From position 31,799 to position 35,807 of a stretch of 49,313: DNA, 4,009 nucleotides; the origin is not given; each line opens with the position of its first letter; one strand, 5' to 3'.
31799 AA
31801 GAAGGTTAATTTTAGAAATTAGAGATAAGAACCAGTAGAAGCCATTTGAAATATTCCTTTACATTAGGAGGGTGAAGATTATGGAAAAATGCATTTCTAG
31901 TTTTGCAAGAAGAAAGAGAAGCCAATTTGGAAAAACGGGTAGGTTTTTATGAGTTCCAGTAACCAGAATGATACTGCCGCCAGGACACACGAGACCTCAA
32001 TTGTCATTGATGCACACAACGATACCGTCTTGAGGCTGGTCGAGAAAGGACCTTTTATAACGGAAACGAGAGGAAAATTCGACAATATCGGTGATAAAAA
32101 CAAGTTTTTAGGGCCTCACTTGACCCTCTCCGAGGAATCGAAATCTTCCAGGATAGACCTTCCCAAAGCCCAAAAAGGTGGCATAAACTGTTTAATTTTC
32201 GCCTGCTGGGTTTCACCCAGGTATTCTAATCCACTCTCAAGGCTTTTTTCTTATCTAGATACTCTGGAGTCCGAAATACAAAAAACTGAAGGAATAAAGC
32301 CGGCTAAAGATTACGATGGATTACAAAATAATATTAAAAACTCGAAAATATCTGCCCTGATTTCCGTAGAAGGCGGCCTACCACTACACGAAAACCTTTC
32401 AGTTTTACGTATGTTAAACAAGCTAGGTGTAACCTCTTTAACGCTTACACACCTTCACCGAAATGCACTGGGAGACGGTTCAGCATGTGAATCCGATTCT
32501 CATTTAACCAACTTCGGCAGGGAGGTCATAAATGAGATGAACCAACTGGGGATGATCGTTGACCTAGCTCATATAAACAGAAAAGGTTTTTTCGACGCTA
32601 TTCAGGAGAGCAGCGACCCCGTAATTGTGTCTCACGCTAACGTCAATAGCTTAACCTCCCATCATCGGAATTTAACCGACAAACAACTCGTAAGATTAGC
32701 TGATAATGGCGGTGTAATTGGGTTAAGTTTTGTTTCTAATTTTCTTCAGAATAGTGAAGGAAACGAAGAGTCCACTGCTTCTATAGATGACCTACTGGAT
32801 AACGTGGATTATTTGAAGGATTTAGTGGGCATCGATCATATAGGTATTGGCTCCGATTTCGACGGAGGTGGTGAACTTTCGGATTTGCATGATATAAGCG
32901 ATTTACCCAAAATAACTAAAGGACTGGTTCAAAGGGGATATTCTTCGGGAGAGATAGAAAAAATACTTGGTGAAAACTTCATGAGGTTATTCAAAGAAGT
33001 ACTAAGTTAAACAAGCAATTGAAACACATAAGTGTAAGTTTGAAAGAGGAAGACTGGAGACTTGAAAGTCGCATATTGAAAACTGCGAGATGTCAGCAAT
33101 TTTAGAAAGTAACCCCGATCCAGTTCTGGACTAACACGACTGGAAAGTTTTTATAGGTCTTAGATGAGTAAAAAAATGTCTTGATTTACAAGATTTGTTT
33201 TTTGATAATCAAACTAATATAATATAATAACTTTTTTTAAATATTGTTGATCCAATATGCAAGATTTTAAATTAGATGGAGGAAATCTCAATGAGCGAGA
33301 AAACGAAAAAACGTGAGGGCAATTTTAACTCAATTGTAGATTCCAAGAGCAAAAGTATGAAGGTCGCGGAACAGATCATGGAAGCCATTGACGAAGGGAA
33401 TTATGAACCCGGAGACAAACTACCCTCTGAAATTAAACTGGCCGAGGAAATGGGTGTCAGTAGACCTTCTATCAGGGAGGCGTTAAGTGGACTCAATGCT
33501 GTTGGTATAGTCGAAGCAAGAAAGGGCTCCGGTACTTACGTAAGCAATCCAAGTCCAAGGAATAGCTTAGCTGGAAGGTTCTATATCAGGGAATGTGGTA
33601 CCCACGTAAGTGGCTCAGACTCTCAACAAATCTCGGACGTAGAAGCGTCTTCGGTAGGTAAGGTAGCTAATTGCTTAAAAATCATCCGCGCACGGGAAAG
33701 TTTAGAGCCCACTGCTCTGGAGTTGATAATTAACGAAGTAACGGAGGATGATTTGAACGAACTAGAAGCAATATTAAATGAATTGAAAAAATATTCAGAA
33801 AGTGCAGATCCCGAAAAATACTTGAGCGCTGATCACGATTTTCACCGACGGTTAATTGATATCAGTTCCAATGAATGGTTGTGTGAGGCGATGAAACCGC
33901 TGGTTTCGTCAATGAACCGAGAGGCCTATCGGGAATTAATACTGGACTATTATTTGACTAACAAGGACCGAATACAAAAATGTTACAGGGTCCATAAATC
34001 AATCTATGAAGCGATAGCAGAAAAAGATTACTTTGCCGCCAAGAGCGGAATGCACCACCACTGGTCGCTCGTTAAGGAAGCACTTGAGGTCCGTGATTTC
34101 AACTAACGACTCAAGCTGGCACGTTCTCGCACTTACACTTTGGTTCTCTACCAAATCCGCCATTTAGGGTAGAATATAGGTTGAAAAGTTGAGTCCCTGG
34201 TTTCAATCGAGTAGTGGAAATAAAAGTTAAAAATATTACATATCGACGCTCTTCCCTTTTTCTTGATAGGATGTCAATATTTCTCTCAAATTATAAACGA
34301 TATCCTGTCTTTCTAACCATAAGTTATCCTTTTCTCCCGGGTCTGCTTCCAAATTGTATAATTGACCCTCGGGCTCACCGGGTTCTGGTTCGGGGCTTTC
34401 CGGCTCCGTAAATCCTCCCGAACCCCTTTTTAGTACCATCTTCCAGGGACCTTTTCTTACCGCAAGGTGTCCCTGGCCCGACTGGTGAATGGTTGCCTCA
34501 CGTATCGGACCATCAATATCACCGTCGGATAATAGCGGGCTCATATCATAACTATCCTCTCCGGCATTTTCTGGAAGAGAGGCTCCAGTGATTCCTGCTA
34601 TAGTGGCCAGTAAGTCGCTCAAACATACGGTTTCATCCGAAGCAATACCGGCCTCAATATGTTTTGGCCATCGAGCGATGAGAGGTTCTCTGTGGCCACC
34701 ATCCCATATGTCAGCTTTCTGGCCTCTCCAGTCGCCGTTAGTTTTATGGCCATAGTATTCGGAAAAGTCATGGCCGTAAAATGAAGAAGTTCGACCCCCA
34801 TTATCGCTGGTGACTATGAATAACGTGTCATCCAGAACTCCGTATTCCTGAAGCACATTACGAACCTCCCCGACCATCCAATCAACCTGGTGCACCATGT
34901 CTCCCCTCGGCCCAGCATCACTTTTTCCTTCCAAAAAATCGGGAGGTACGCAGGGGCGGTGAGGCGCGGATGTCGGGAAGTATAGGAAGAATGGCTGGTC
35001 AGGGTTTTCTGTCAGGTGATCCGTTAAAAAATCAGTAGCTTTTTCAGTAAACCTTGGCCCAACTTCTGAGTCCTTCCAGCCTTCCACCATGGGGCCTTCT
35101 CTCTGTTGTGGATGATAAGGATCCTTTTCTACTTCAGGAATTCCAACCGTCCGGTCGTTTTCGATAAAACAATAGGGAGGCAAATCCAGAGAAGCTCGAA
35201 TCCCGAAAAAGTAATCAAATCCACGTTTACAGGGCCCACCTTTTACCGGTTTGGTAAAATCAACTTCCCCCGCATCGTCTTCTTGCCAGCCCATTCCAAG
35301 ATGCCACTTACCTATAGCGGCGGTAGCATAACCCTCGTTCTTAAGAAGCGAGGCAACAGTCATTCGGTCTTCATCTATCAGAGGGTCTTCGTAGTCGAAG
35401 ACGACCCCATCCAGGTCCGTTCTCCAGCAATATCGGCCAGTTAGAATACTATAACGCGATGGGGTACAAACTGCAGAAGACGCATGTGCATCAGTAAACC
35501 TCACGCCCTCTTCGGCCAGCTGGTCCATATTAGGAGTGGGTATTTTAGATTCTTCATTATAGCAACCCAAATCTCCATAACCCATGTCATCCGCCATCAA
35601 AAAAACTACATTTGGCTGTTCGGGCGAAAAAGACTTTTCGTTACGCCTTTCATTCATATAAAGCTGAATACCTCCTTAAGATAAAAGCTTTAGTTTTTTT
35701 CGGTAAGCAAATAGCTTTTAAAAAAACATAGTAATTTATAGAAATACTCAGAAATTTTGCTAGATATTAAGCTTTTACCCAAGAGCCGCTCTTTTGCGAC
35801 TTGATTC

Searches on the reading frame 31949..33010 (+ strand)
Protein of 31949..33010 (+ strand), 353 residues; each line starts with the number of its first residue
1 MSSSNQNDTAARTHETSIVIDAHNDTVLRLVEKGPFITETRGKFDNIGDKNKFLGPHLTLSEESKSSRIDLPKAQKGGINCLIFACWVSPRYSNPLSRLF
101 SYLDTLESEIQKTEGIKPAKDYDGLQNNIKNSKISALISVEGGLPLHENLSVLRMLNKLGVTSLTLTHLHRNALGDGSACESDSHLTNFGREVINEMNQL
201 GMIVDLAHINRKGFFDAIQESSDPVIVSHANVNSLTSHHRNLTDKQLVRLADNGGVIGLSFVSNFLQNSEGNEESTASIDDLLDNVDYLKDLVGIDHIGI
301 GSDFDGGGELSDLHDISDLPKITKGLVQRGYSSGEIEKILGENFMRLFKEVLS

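Call 40: search_protein_families(library=pfam, proteins=[window:31949-33010:+], max_evalue=0.00001)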
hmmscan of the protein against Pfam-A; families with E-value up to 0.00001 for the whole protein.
window:31949-33010:+ (353 aa): 1 family
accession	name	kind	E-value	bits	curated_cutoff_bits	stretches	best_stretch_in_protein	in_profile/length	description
PF01244.27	Peptidase_M19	-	5.9e-90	302.1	26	1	13-350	2-319/319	Membrane dipeptidase (Peptidase family M19)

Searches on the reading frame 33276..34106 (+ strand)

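Call 40: search_protein_families(library=pfam, proteins=[window:33276-34106:+], max_evalue=0.00001)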
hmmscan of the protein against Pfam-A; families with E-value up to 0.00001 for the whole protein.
window:33276-34106:+ (276 aa): 2 families
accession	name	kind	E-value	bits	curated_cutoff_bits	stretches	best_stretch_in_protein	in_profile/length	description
PF07729.17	FCD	-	3e-26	92.7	24.3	1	136-263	2-123/125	FCD domain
PF00392.27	GntR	-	1.5e-21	76.3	27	1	29-89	4-64/64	Bacterial regulatory proteins, gntR family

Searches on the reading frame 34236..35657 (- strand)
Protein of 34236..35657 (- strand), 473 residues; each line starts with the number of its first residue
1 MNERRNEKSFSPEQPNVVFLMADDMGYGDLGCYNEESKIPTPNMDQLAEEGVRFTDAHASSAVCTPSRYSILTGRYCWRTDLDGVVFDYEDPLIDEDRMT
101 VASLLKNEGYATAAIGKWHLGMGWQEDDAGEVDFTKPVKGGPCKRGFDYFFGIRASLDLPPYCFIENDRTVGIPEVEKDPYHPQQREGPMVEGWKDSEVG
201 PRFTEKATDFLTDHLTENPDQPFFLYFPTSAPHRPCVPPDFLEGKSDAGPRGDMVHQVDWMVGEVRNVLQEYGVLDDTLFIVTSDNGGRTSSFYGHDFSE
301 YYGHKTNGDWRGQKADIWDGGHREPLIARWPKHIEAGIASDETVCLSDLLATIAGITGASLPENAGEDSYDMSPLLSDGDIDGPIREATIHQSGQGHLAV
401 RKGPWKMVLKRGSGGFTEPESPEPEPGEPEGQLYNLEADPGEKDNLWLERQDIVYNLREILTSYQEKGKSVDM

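Call 40: search_protein_families(library=pfam, proteins=[window:34236-35657:-], max_evalue=0.00001)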
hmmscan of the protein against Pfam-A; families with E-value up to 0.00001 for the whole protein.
window:34236-35657:- (473 aa): 2 families
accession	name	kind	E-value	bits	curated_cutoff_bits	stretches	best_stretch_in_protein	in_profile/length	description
PF00884.28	Sulfatase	-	3e-55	188.1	25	1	15-358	1-300/301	Sulfatase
PF01663.27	Phosphodiest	-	2.3e-07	31.2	23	0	252-332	185-256/342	Type I phosphodiesterase / nucleotide pyrophosphatase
